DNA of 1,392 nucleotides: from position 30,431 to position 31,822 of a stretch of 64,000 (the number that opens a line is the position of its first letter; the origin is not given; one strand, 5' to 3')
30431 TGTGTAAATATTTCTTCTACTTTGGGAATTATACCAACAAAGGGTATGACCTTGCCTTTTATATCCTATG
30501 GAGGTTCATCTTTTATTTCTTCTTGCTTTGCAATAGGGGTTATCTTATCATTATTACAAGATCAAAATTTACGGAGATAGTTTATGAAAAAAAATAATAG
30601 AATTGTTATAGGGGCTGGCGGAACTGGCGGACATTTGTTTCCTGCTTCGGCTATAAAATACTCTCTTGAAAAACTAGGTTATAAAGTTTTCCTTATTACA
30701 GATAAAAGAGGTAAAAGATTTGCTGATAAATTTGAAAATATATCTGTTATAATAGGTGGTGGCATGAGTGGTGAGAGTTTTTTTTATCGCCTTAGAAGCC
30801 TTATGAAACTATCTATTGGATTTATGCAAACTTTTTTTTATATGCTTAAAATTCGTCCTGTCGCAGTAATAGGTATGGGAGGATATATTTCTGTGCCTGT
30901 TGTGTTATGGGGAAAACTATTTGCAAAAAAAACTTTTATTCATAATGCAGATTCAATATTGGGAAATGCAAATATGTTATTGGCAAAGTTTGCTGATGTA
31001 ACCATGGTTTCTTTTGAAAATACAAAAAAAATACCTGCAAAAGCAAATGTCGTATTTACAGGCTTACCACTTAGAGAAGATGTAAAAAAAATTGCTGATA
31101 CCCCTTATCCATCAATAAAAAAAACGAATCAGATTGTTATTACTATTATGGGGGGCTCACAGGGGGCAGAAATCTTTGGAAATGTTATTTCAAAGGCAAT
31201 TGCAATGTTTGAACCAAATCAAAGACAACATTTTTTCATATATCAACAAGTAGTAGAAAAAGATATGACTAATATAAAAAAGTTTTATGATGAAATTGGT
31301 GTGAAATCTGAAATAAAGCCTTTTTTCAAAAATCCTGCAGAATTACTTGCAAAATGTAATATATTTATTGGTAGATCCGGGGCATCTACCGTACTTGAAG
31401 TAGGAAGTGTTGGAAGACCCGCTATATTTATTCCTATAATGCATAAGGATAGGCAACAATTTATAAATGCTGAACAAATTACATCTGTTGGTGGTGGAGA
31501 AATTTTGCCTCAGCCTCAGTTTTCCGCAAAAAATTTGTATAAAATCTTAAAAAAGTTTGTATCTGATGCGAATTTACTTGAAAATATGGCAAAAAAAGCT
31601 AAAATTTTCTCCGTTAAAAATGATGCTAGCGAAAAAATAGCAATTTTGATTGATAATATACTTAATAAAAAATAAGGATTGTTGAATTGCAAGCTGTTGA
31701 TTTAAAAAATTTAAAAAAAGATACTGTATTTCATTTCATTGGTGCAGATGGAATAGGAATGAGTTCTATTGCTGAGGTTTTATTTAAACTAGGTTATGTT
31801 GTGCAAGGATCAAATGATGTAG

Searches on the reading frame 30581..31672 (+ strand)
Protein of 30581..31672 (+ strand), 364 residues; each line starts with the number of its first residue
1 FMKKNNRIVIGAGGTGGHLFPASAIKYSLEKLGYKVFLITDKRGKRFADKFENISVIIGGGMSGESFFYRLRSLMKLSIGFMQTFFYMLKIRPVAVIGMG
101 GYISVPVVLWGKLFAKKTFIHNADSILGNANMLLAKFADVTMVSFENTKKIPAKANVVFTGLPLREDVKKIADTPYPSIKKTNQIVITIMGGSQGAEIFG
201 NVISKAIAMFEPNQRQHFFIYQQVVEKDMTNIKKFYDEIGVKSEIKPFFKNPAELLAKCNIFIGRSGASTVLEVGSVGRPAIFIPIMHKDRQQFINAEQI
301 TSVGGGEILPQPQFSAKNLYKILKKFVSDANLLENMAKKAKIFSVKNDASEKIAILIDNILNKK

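Call 67: search_protein_families(library=pfam, proteins=[window:30581-31672:+], max_evalue=0.001)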
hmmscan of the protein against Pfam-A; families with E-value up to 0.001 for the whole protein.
window:30581-31672:+ (364 aa): 3 families
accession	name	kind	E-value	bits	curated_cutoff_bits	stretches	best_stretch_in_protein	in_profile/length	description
PF04101.22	Glyco_tran_28_C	-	2.2e-26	93.3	22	1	186-346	1-160/166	Glycosyltransferase family 28 C-terminal domain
PF03033.26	Glyco_transf_28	-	3.6e-23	82.6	26.2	1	8-140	1-136/139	Glycosyltransferase family 28 N-terminal domain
PF06722.18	EryCIII-like_C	-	4.2e-06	27.2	31.7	1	254-338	43-124/145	Erythromycin biosynthesis protein CIII-like, C-terminal domain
